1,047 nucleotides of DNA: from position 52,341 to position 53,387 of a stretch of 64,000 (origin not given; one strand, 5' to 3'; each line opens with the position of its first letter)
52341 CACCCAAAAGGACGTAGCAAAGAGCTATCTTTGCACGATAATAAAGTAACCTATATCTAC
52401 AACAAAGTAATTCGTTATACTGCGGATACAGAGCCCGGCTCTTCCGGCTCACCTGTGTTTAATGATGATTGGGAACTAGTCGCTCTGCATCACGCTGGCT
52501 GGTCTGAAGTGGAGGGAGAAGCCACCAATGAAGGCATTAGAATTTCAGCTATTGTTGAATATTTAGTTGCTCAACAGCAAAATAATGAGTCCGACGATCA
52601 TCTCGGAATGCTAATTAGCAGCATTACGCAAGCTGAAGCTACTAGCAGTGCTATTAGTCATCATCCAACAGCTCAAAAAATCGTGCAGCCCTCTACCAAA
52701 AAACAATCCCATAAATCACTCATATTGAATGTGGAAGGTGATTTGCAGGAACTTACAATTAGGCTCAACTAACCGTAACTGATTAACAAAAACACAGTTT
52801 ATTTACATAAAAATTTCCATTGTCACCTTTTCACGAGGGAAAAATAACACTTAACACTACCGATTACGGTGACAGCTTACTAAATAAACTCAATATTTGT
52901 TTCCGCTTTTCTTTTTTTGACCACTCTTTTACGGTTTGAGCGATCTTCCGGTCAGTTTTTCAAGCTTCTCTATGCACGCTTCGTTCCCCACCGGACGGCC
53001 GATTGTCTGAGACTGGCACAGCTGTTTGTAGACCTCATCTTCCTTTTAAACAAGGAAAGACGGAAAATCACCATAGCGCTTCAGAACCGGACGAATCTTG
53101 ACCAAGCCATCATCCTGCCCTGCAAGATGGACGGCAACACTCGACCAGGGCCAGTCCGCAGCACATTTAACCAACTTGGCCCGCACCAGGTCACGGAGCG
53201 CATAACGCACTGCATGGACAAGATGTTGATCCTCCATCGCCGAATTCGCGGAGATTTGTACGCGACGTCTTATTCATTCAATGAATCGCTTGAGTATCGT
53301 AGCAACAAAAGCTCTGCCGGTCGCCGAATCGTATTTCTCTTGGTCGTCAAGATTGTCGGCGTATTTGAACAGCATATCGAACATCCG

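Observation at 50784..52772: Cytoplasmic SGNH-hydrolase / trypsin-like protease fusion as the only intact gene of a low-GC islet: candidate undescribed single-gene conflict (defence or toxin) module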

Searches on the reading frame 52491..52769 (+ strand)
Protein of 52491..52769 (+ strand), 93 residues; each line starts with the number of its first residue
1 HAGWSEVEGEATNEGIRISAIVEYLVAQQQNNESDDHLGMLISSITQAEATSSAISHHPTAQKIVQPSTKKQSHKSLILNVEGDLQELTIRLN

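Call 21: search_protein_families(library=pfam, proteins=[window:52491-52769:+], max_evalue=1)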
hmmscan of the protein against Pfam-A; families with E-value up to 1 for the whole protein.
window:52491-52769:+ (93 aa): 1 family
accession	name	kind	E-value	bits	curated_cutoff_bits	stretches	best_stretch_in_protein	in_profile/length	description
PF07447.17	Matrix_Filo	-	0.053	13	25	1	47-85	190-228/292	Matrix protein VP40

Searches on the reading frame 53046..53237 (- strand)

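Call 21: search_protein_families(library=pfam, proteins=[window:53046-53237:-], max_evalue=1)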
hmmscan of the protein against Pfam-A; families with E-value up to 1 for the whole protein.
window:53046-53237:- (63 aa): 1 family
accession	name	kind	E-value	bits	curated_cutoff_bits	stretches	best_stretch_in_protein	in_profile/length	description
PF19920.4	bpX4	-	0.21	11.7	27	1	14-42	121-149/202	MoxR-vWA-beta-propeller ternary system domain bpX4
